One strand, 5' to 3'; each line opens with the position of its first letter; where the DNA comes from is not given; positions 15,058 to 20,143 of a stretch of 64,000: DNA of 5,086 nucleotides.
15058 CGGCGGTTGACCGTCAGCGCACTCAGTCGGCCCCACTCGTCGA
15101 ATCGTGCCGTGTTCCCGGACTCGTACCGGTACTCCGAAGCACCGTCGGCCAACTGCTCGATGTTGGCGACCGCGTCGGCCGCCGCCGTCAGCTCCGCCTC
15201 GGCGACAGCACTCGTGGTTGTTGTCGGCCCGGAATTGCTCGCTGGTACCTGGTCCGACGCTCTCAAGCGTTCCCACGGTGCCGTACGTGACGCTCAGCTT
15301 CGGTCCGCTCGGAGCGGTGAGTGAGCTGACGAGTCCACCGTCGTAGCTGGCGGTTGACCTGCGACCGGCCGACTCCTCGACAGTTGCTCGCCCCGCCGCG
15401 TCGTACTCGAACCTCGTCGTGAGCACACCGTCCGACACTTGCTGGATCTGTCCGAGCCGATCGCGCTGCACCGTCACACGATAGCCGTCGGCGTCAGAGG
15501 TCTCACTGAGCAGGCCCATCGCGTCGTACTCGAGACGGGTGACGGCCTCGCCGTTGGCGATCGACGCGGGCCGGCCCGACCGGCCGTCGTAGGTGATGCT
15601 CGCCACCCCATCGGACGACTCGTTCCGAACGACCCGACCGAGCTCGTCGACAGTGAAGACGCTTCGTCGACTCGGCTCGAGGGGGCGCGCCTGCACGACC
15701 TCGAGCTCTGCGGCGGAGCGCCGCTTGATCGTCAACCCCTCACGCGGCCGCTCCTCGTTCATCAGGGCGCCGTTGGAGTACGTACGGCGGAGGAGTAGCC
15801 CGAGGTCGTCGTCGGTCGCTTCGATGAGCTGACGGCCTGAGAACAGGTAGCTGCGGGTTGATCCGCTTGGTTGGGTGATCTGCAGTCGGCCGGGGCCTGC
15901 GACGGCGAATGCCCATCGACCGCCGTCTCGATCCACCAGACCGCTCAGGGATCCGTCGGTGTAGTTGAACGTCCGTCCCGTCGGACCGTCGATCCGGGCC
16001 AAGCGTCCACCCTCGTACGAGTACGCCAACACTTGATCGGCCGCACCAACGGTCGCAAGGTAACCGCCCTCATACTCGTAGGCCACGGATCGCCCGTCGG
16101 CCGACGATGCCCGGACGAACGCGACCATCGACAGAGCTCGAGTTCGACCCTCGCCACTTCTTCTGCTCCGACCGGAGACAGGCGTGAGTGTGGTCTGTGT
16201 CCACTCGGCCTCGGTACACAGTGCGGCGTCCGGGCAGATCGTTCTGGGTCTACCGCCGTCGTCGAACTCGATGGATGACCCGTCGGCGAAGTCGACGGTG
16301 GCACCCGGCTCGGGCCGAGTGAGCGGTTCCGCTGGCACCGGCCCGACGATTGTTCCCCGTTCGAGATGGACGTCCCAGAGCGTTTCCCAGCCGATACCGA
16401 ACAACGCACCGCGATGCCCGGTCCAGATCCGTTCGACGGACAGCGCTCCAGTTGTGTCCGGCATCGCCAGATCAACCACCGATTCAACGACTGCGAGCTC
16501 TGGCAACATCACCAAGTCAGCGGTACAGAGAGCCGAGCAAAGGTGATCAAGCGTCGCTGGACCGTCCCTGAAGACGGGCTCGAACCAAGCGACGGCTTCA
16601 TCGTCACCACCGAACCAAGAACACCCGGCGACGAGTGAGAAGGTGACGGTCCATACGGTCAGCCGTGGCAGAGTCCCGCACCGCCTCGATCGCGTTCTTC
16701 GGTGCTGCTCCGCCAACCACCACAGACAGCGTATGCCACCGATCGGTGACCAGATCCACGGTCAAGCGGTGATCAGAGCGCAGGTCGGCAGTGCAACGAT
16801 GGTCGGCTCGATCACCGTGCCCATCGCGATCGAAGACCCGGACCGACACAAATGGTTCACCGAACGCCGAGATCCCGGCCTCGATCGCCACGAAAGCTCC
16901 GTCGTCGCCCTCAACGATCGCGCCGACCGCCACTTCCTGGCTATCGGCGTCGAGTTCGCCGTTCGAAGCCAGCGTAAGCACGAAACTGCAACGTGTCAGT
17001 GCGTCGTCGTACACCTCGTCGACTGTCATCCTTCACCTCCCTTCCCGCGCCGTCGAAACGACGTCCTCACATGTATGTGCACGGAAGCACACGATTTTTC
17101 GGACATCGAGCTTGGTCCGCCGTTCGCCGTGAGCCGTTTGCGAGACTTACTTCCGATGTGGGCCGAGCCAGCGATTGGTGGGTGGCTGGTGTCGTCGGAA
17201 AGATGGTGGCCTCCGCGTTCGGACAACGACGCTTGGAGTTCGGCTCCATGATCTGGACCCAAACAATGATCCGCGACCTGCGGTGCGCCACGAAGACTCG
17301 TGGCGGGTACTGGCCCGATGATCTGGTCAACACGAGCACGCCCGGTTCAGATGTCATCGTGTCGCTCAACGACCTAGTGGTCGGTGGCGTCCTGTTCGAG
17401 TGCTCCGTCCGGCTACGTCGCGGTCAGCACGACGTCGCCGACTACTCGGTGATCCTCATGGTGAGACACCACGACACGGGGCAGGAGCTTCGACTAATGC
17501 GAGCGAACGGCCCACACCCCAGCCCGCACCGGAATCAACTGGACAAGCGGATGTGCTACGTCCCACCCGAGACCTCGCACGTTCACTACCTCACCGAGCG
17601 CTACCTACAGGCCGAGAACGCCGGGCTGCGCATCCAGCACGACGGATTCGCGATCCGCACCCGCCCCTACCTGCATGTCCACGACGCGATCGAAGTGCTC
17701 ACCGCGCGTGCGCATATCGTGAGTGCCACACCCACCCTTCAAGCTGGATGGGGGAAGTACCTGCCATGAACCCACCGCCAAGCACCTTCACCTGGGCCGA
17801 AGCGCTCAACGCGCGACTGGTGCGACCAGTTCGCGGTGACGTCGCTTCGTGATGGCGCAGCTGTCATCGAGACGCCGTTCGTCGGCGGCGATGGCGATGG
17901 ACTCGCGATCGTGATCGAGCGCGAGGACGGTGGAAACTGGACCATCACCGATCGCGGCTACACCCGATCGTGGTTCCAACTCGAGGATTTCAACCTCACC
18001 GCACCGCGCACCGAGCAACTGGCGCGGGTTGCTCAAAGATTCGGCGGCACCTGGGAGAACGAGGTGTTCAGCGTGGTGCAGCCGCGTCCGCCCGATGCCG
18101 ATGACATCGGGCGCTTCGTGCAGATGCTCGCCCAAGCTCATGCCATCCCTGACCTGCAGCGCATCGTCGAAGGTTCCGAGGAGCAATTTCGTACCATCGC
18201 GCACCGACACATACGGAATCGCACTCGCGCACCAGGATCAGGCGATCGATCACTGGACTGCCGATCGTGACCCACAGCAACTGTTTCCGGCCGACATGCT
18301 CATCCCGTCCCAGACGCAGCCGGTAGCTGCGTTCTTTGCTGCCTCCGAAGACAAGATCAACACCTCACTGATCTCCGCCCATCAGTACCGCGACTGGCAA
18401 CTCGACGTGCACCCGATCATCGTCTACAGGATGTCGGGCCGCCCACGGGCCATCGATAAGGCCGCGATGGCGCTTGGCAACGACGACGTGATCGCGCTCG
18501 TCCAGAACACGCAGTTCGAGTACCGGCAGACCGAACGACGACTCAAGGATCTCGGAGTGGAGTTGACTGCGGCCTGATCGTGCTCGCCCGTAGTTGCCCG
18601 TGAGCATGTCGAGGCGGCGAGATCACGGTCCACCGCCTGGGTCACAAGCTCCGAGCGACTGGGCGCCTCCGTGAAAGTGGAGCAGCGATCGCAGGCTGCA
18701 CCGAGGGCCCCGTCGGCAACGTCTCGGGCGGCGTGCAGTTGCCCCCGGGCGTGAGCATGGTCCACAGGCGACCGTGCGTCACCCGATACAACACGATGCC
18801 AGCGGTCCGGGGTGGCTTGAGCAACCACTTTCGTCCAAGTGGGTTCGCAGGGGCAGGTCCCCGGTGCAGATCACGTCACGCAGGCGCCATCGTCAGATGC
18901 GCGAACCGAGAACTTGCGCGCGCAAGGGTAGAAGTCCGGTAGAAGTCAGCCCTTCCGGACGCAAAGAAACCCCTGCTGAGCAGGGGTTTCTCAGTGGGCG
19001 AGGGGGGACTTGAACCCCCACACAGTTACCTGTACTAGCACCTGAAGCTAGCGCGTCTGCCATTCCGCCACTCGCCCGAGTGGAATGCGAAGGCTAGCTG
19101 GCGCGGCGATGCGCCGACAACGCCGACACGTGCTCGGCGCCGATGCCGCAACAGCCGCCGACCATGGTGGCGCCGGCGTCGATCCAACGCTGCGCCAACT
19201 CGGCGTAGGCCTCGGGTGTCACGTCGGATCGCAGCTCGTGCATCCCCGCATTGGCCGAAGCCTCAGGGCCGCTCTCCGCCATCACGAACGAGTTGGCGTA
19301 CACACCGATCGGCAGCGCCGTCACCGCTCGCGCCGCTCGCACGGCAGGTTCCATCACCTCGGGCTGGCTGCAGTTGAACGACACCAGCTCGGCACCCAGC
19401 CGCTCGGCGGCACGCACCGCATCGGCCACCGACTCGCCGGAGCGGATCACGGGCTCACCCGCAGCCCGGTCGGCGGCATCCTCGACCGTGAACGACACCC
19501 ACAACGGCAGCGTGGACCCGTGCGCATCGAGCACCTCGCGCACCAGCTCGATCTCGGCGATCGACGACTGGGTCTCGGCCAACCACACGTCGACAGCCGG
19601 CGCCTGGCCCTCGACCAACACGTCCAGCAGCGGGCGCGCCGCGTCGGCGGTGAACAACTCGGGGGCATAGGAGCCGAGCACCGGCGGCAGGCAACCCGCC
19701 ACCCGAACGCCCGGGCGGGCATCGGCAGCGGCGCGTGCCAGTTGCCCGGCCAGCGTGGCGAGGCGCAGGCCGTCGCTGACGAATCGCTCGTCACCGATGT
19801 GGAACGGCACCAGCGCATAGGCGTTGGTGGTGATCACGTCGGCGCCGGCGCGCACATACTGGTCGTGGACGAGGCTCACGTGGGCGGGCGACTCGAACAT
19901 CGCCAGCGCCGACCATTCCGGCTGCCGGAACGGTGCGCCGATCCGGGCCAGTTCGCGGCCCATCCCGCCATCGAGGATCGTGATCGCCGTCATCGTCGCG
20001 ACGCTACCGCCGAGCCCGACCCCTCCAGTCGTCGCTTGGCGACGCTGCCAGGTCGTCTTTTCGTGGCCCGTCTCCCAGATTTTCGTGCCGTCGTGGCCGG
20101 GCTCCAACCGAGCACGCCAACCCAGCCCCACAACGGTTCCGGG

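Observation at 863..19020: About 18-kb decayed integrative (ICE/AICE-like) element inserted at the 3' end of tRNA-Leu(CAG), flanked by 25-bp perfect direct repeats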

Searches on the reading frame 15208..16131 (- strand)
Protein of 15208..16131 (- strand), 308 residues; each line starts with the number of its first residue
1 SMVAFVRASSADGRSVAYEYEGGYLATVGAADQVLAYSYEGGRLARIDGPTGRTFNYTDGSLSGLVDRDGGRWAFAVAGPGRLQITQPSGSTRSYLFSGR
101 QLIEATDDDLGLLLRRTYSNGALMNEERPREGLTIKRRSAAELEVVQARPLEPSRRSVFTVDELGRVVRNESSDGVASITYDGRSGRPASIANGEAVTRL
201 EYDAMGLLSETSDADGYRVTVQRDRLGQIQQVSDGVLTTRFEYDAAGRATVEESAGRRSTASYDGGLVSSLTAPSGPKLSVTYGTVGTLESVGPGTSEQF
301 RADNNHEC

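Call 59: search_protein_representatives(protein=window:15208-16131:-)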
Query: 308 residues. Proteins with E-value up to 0.001 (for the whole library): 10557; up to 1e-10: 3700; up to 1e-30: 120. The best 150 are listed.
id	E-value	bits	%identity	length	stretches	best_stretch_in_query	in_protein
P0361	1.4e-192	655.1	100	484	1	1-308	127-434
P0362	4.3e-74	266.3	39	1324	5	6-296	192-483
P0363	1.9e-65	237.9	32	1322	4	8-292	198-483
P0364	1.2e-63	232.0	36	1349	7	7-304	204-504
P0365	4.2e-60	220.4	32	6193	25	157-265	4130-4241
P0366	8.7e-57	209.5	34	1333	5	5-300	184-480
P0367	1.4e-54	202.2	40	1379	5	6-294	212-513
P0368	2.8e-54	201.3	36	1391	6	83-305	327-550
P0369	3.9e-54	200.8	38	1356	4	6-285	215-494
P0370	2.5e-51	191.6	31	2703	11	53-292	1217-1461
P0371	2.7e-48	181.6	33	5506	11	33-291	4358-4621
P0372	5.4e-48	180.7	32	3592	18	155-291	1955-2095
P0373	1.7e-47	179.0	31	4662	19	32-260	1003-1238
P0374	3.7e-47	177.9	32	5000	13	158-283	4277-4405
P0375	1.0e-46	176.5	34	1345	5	6-293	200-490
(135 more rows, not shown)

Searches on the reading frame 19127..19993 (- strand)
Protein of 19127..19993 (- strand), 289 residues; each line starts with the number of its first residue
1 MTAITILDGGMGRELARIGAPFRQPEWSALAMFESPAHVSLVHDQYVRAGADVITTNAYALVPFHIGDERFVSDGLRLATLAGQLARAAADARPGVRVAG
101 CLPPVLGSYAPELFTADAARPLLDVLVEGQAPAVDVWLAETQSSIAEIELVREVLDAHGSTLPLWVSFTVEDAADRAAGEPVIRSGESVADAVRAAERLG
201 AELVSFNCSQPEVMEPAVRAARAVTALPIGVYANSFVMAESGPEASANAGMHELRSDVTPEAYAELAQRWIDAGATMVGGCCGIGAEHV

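Call 17: find_related_loci(query=window:19127-19993:-, collection=genome_contigs, flank=10000)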
Query seq(289 aa) (289 aa) in genome_contigs; peptide patterns used: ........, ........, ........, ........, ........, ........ (x = any residue, [..] = any of these).
599 stretches matched a pattern (row limit reached: there are more); 549 encode a relative of the query (tblastn E <= 1e-3); the best 80 are kept; 80 distinct loci.
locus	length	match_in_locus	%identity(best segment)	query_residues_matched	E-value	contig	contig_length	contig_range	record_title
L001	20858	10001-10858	66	1-289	1e-117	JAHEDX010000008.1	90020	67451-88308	MAG: Acidimicrobiaceae bacterium isolate Ww244 NODE_115_length_90020_cov_6.277956, whole genome shotgun sequence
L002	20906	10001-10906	61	1-289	2e-110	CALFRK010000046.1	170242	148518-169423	MAG TPA_asm: uncultured Ilumatobacter sp. isolate ERR2206756_bin.66_CONCOCT_v1.1_MAG genome assembly, contig: ERZ887841.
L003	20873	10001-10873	60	1-289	8e-105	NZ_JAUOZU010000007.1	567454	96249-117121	Rhizobium alvei strain TNR-22 contig7, whole genome shotgun sequence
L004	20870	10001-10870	58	1-289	2e-103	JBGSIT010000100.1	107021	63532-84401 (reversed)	MAG: Rhizobiaceae bacterium isolate JTS-AC139 k141_3260038, whole genome shotgun sequence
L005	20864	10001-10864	59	4-289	2e-102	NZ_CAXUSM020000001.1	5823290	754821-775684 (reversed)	Rhizobium sp. LjRoot254 LJR254c1, whole genome shotgun sequence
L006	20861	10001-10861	61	3-289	2e-102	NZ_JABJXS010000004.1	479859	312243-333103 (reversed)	Brenneria sp. hezel4-2-4 Scaffold4, whole genome shotgun sequence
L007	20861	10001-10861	59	4-289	2e-101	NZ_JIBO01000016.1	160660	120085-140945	Lonsdalea quercina subsp. quercina strain ATCC 29281 Contig16, whole genome shotgun sequence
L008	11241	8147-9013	60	3-289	5e-101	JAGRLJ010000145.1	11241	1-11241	MAG: Rhizobiaceae bacterium isolate HKST-UBA62 2009_40422, whole genome shotgun sequence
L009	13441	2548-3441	59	2-289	4e-101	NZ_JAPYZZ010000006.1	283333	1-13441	Rhizobium rhizogenes strain ST15.13.057 scaffold6.1, whole genome shotgun sequence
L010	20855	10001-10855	59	4-289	2e-100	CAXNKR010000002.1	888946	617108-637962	MAG: Alphaproteobacteria bacterium isolate MsE-30jul19-LR-27 genome assembly, contig: MsE-30jul19-LR-C10, whole genome s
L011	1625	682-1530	59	2-289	4e-107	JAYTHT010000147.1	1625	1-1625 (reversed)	MAG: Novosphingobium sp. isolate GFS_2562 GFS_2562_146, whole genome shotgun sequence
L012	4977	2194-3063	60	1-289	9e-101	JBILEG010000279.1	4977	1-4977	MAG: Pseudomonadales bacterium isolate ME2016-07-27_3300042906_group7_bin15 Rohwer_bin2457_scaffold_31855_c1, whole geno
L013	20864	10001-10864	58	4-289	8e-100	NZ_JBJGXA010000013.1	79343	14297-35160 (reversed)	Erwinia sp. AnSW2-5 AnSW2_5_trimmed_(paired)_contig_13, whole genome shotgun sequence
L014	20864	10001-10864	61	4-289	1e-99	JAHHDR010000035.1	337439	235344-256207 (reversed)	MAG: Rhizobium sp. isolate LANL01E contig_41, whole genome shotgun sequence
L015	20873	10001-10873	59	4-289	2e-99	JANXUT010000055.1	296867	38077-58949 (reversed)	MAG: Proteobacteria bacterium isolate 340R_metabat_153 340R_k141_559552, whole genome shotgun sequence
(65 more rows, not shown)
